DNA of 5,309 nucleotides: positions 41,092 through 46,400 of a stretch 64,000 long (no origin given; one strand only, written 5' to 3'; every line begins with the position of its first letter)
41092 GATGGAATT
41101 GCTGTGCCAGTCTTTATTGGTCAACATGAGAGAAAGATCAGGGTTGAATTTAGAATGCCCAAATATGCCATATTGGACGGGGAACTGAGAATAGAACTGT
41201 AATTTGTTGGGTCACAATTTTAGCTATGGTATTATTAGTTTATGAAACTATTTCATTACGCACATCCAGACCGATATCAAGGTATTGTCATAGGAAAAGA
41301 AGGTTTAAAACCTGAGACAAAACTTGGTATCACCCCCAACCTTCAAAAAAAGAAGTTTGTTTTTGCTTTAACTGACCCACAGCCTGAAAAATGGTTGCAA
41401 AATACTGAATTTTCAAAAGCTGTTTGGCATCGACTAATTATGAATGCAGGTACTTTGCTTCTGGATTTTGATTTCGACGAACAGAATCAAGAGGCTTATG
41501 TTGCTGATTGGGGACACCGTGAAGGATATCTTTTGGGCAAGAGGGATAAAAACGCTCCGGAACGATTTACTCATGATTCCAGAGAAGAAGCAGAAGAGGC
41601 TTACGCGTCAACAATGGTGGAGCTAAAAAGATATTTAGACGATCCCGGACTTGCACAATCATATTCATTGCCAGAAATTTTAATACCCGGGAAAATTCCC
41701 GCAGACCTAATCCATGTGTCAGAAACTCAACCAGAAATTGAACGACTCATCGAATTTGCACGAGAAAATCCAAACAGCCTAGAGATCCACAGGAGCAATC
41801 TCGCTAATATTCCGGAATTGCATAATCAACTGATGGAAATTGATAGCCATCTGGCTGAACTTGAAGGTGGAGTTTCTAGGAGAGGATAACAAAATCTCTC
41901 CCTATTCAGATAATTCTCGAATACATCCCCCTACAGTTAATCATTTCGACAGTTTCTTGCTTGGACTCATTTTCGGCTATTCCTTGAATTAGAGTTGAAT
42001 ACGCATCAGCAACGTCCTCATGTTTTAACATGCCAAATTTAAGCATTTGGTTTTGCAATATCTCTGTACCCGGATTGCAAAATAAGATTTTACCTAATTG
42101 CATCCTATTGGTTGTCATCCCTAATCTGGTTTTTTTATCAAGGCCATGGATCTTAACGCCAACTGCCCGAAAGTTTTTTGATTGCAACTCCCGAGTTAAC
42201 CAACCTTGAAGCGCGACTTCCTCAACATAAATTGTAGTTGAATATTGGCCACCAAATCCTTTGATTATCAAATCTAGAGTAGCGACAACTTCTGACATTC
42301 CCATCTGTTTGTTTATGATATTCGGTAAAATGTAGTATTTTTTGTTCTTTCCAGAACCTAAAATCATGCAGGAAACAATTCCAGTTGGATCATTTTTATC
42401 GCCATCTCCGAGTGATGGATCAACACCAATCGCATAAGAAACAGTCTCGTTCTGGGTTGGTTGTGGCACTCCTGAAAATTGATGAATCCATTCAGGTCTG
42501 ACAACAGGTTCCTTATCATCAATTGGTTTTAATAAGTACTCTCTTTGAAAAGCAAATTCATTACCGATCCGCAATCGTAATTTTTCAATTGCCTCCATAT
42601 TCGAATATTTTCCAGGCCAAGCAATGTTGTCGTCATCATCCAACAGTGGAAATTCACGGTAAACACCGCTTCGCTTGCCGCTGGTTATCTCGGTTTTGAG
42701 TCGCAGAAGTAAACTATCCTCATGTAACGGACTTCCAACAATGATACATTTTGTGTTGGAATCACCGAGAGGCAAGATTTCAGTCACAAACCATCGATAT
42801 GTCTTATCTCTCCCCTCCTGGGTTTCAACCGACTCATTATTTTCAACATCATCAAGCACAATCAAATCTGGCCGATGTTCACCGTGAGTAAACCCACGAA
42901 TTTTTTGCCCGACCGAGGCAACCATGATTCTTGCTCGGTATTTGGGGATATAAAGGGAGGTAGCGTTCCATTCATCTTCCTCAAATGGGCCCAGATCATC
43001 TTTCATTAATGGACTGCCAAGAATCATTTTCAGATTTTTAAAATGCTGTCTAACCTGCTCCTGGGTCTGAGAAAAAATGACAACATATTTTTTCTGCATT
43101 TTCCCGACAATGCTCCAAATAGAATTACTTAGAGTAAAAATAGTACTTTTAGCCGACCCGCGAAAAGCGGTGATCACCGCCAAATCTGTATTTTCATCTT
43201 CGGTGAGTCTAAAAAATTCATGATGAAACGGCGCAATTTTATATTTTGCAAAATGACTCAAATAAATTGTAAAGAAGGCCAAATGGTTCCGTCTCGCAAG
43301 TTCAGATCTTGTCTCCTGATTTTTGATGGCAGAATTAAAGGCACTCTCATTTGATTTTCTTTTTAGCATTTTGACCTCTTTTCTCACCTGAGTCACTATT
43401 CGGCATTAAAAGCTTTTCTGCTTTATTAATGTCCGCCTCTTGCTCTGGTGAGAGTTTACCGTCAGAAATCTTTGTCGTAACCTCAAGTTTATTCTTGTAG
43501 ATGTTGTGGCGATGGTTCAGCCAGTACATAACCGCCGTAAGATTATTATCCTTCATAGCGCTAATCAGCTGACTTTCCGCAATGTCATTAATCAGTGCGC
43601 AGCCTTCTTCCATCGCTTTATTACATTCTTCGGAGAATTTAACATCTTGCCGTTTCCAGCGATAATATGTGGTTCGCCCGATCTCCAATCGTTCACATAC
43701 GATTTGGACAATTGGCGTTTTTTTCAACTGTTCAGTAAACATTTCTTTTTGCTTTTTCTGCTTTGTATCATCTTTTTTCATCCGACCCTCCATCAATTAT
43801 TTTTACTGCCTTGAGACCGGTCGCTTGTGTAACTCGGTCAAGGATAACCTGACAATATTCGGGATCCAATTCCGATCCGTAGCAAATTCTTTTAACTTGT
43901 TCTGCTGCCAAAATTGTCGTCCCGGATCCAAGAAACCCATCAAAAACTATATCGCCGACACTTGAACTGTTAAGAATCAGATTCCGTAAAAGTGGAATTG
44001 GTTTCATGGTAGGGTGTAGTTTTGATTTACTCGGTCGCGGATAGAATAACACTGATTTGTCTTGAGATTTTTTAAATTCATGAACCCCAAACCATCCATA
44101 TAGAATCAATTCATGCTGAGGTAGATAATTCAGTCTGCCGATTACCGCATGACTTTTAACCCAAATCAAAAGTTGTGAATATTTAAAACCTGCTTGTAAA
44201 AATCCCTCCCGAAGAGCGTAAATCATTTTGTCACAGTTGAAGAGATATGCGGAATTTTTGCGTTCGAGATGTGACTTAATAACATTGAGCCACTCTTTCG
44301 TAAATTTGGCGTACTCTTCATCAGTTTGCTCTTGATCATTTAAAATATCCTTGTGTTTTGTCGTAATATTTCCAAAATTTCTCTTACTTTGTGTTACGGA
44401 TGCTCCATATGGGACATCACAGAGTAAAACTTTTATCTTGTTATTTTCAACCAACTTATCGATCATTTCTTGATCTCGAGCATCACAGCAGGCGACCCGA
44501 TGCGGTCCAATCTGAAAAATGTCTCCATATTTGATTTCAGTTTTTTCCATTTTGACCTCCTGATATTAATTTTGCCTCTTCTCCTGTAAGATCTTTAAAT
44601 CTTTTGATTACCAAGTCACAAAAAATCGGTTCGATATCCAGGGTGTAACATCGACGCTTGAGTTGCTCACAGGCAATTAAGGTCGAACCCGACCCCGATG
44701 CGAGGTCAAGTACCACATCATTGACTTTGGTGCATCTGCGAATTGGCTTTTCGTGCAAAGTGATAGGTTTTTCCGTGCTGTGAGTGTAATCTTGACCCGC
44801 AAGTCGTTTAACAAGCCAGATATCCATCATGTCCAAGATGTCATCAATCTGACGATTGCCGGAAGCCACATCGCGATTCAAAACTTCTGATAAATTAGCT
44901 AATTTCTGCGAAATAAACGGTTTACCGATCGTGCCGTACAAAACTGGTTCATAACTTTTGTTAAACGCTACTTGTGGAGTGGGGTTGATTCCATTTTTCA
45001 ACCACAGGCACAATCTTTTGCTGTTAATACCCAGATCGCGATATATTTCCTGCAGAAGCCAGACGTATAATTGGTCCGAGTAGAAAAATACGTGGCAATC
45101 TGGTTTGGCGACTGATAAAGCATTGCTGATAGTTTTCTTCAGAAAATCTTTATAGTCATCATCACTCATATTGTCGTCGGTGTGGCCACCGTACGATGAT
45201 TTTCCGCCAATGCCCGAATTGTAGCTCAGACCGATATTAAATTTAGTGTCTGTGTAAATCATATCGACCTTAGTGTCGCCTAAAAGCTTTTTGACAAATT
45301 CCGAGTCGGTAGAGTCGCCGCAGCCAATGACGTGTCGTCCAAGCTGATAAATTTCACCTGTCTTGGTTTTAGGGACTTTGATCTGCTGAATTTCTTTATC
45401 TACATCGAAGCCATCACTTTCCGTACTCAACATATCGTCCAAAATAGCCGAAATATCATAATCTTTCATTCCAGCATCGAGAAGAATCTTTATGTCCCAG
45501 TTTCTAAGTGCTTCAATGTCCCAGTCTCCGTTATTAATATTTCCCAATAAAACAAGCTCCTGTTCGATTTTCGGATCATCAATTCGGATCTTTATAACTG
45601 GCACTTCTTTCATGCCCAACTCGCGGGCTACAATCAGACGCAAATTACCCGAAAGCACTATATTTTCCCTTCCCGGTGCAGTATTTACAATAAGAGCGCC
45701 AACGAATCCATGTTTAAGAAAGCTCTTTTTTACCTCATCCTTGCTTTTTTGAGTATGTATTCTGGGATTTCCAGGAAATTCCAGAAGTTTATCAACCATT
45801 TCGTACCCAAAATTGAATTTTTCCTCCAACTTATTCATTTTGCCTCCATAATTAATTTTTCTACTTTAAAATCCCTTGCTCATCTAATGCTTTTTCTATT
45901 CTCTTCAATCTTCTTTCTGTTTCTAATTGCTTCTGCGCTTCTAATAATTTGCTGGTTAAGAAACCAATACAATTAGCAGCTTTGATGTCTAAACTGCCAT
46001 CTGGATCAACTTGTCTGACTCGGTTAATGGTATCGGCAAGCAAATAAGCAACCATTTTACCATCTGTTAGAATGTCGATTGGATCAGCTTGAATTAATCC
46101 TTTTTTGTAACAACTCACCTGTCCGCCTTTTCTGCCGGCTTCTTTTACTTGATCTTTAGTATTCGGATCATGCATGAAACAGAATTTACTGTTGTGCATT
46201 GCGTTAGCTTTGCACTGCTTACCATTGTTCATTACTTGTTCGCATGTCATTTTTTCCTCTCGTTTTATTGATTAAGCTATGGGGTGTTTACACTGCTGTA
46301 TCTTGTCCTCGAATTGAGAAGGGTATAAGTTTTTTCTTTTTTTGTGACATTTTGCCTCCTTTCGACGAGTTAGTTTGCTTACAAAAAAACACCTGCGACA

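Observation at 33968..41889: Tightly coupled 7-8 gene operon: STAND NTPase-nuclease, two HEPN-motif proteins and four orphan ORFs - candidate undescribed defence system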

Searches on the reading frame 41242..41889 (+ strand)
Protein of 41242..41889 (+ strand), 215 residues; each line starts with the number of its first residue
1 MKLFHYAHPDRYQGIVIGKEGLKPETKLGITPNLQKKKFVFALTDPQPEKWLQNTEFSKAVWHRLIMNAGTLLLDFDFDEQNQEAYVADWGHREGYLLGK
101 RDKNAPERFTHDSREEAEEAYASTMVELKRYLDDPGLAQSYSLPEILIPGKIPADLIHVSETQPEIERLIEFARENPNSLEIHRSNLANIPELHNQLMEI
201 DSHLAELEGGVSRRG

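Call 3: search_protein_families(library=pfam, proteins=[window:41242-41889:+], max_evalue=0.1)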
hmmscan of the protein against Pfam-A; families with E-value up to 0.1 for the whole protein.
window:41242-41889:+ (215 aa): 0 families

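Call 4: search_protein_families(library=padloc, proteins=[window:41242-41889:+], max_evalue=0.1)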
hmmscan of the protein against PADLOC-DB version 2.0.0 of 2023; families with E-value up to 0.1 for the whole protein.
window:41242-41889:+ (215 aa): 0 families

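Call 5: search_protein_families(library=ncbifam, proteins=[window:41242-41889:+], max_evalue=0.1)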
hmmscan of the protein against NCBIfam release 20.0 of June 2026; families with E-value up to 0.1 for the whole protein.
window:41242-41889:+ (215 aa): 0 families

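Call 6: search_protein_families(library=phrogs, proteins=[window:41242-41889:+], max_evalue=0.1)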
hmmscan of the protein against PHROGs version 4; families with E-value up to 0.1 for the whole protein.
window:41242-41889:+ (215 aa): 1 family
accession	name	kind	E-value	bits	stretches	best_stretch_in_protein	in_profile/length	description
phrog_9014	-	moron, auxiliary metabolic gene and host takeover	0.026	15.7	1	192-208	29-45/52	Gp5.9-like inihibitor of recBCD nuclease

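Call 46: find_related_loci(query=window:41242-41889:+, collection=viral_contigs, flank=10000)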
Query window:41242-41889:+ (215 aa) in viral_contigs; peptide patterns used: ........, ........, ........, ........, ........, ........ (x = any residue, [..] = any of these).
17 stretches matched a pattern, but none encodes a relative of the query by tblastn (E <= 1e-3).

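Call 53: search_solved_structures(query=window:41242-41889:+, max_evalue=1)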
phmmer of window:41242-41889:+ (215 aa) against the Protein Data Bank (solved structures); distinct sequences matched with E-value up to 1: 1.
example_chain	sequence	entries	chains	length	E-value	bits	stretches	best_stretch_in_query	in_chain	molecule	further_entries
8qkd_A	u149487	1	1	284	0.14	15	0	161-190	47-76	sc-CC-5-24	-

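Call 71: search_protein_representatives(protein=window:41242-41889:+)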
Query: 215 residues. Proteins with E-value up to 0.001 (for the whole library): 139; up to 1e-10: 92; up to 1e-30: 2. The best 139 are listed.
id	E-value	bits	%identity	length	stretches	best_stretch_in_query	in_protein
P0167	7.3e-128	440.8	90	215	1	1-215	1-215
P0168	3.3e-53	196.8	62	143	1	72-212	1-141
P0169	1.1e-25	106.9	38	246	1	1-195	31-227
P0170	5.1e-24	101.4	41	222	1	2-170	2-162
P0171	1.2e-23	100.2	37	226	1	1-176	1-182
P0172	5.6e-23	98.0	34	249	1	1-196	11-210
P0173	4.8e-22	95.0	37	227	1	1-168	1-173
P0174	8.3e-22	94.2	35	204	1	1-176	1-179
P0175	8.8e-22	94.1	40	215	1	2-194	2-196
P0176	9.7e-22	94.0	35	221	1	1-182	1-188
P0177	1.7e-21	93.2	32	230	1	19-199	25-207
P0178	2.9e-21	92.4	34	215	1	1-198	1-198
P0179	3.4e-21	92.2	36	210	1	1-194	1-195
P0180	4.8e-21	91.7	40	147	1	39-168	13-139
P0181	1.2e-20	90.4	39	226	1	2-173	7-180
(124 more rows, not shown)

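Call 75: search_protein_families(library=pfam, alignment_id=A4, max_evalue=0.01)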
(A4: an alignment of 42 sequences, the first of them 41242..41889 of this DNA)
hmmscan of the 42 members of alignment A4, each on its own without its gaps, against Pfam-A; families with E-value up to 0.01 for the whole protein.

A. member 1, window:41242-41889:+ (215 aa): 0 families

B. families by the number of members that match (of 42 scanned): 0 families

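Call 76: search_solved_structures(query=A4, max_evalue=1)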
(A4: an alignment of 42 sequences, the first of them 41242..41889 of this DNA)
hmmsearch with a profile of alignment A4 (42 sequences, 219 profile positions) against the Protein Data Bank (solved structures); distinct sequences matched with E-value up to 1: 1.
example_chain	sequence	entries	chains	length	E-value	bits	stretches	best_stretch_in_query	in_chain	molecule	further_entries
4c23_A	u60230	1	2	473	0.031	17.1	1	10-108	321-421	L-FUCULOSE KINASE FUCK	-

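Call 79: search_protein_families(library=padloc, alignment_id=A4, max_evalue=0.01)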
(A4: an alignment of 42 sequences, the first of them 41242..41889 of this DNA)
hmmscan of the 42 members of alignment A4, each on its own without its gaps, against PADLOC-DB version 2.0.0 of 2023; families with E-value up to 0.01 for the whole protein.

A. member 1, window:41242-41889:+ (215 aa): 0 families

B. families by the number of members that match (of 42 scanned): 2 families
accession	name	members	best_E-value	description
PDLC04227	HEC-02B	1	0.0037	-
PDLC04187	HEC-01B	1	0.0091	-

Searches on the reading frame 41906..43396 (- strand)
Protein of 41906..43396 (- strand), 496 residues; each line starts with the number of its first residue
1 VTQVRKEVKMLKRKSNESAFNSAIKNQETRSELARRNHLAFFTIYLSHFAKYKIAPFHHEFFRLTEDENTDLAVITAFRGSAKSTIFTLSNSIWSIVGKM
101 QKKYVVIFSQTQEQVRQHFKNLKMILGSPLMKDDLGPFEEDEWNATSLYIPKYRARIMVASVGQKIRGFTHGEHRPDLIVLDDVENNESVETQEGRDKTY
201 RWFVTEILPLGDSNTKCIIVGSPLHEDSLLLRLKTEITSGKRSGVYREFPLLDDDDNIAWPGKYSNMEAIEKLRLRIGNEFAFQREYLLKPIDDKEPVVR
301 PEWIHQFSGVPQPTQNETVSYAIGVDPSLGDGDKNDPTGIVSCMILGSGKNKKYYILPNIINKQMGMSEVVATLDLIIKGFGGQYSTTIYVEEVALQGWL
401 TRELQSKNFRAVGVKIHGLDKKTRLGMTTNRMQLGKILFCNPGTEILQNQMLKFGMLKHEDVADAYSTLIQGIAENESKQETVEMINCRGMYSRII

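Call 31: search_protein_families(library=pfam, proteins=[window:41906-43396:-], max_evalue=0.01)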
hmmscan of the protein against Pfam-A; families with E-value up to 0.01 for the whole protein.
window:41906-43396:- (496 aa): 0 families

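Call 85: search_protein_families(library=phrogs, proteins=[window:41906-43396:-], max_evalue=0.001)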
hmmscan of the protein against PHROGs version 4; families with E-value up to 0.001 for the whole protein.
window:41906-43396:- (496 aa): 6 families
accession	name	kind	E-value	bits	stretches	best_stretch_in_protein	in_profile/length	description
phrog_38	-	head and packaging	5.9e-65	221.3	1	21-483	257-713/760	terminase large subunit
phrog_2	-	head and packaging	1.4e-11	44.9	1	54-468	264-589/807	terminase large subunit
phrog_4758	-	head and packaging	2.5e-11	44.4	1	27-256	9-240/243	terminase large subunit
phrog_28155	-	head and packaging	1.5e-09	39.1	1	31-217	25-197/260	terminase large subunit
phrog_14112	-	unknown function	6.7e-09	36.6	1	66-205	99-241/247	-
phrog_979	-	head and packaging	8.6e-05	22.4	1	301-482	418-608/642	terminase large subunit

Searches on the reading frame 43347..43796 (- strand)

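Call 31: search_protein_families(library=pfam, proteins=[window:43347-43796:-], max_evalue=0.01)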
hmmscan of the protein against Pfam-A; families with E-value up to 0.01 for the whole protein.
window:43347-43796:- (149 aa): 3 families
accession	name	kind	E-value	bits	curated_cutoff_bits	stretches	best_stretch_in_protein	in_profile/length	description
PF13022.12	HTH_Tnp_1_2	-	9.1e-08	32.7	27.9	1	7-113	6-112/122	Helix-turn-helix of insertion element transposase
PF01527.26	HTH_Tnp_1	-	0.00087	19.9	24.1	1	18-51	13-47/75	Transposase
PF07374.17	DUF1492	-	0.0019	18.8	21.5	1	30-53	74-97/100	Protein of unknown function (DUF1492)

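Call 85: search_protein_families(library=phrogs, proteins=[window:43347-43796:-], max_evalue=0.001)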
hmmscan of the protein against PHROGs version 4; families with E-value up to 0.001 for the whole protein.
window:43347-43796:- (149 aa): 7 families
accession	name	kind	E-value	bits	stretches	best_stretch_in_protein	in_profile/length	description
phrog_309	-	head and packaging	3.9e-08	34.7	1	33-144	162-297/319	terminase small subunit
phrog_4102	-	head and packaging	7.2e-06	27.3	1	6-109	12-119/166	terminase small subunit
phrog_24579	-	head and packaging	1.2e-05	26.3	1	11-109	16-111/126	terminase small subunit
phrog_4044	-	head and packaging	2e-05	25.2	1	5-64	17-76/180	terminase small subunit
phrog_157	-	integration and excision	3e-05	24.2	1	2-53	190-241/580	transposase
phrog_4869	-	unknown function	0.00041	21.3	1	20-56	5-41/172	-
phrog_2538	-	head and packaging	0.00081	20.5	0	10-110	4-105/129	terminase small subunit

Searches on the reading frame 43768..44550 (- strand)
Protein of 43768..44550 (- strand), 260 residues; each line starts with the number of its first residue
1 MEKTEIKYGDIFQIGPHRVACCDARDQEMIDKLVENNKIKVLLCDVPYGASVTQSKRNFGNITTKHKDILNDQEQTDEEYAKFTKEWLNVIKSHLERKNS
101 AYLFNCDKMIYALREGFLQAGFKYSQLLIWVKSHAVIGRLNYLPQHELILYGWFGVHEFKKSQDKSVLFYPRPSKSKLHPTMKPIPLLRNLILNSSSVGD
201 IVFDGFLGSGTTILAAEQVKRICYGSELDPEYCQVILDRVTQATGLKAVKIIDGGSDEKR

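Call 85: search_protein_families(library=phrogs, proteins=[window:43768-44550:-], max_evalue=0.001)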
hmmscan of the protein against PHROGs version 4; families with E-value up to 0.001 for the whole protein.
window:43768-44550:- (260 aa): 9 families
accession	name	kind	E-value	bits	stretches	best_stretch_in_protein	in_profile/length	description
phrog_498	-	other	1.1e-66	226.8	1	5-257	189-437/633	DNA methyltransferase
phrog_67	-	other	3e-38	133.4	1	32-248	136-351/743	DNA methyltransferase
phrog_23085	-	unknown function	5.9e-23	82.1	1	146-249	4-114/138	-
phrog_3008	-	other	2.8e-22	80.2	1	169-250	140-221/244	DNA methyltransferase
phrog_18293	-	other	1.1e-14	55.4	1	164-248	31-115/119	methyltransferase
phrog_6952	-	other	3.1e-12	47.7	1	165-232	105-167/181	DNA methyltransferase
phrog_23148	-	unknown function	1e-09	39.6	1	177-243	83-149/165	-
phrog_8769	-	other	1.3e-06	29.2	1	189-244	2-57/71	methyltransferase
phrog_6025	-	other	0.00037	21.2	0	29-139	22-117/192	DNA methyltransferase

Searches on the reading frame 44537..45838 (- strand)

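Call 85: search_protein_families(library=phrogs, proteins=[window:44537-45838:-], max_evalue=0.001)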
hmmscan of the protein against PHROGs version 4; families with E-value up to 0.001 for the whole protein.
window:44537-45838:- (433 aa): 17 families
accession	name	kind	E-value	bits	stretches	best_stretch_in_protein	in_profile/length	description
phrog_498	-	other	2.8e-79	268.3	1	15-429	40-435/633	DNA methyltransferase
phrog_67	-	other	5.9e-30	105.9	1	164-424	119-353/743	DNA methyltransferase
phrog_3008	-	other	6.2e-20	72.5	1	351-422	148-219/244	DNA methyltransferase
phrog_23085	-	unknown function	3.7e-18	66.5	1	350-426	41-117/138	-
phrog_620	-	DNA, RNA and nucleotide metabolism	1.2e-16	62.4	1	7-174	6-149/217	ParB-like partition protein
phrog_8071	-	DNA, RNA and nucleotide metabolism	7.7e-14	52.7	1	14-184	11-182/389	ParB-like partition protein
phrog_723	-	DNA, RNA and nucleotide metabolism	3.3e-13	50.9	1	14-113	17-117/223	ParB-like partition protein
phrog_9353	-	unknown function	3.5e-13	51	1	23-159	24-164/245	-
phrog_940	-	DNA, RNA and nucleotide metabolism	6.8e-12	46.3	1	11-137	7-130/388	nuclease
phrog_18293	-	other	8.3e-09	36.4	1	349-415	42-108/119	methyltransferase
phrog_8769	-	other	2.3e-07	31.6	1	369-414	8-53/71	methyltransferase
phrog_17622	-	unknown function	2.1e-06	28.3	1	18-124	21-132/222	-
phrog_23148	-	unknown function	3.5e-06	28.2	1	345-417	77-149/165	-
phrog_15396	-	DNA, RNA and nucleotide metabolism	1.8e-05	25.7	1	14-129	8-119/258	ParB-like partition nuclease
phrog_6952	-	other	0.00011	23.1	1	338-406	99-167/181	DNA methyltransferase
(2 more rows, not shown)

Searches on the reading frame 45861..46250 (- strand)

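Call 31: search_protein_families(library=pfam, proteins=[window:45861-46250:-], max_evalue=0.01)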
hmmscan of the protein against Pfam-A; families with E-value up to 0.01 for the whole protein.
window:45861-46250:- (129 aa): 1 family
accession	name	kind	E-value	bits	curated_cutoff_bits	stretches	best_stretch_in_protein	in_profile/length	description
PF10685.14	KGG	-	0.0056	17.4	20.4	0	32-44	7-19/22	Stress-induced bacterial acidophilic repeat motif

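Call 85: search_protein_families(library=phrogs, proteins=[window:45861-46250:-], max_evalue=0.001)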
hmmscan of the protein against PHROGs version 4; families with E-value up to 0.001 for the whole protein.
window:45861-46250:- (129 aa): 0 families
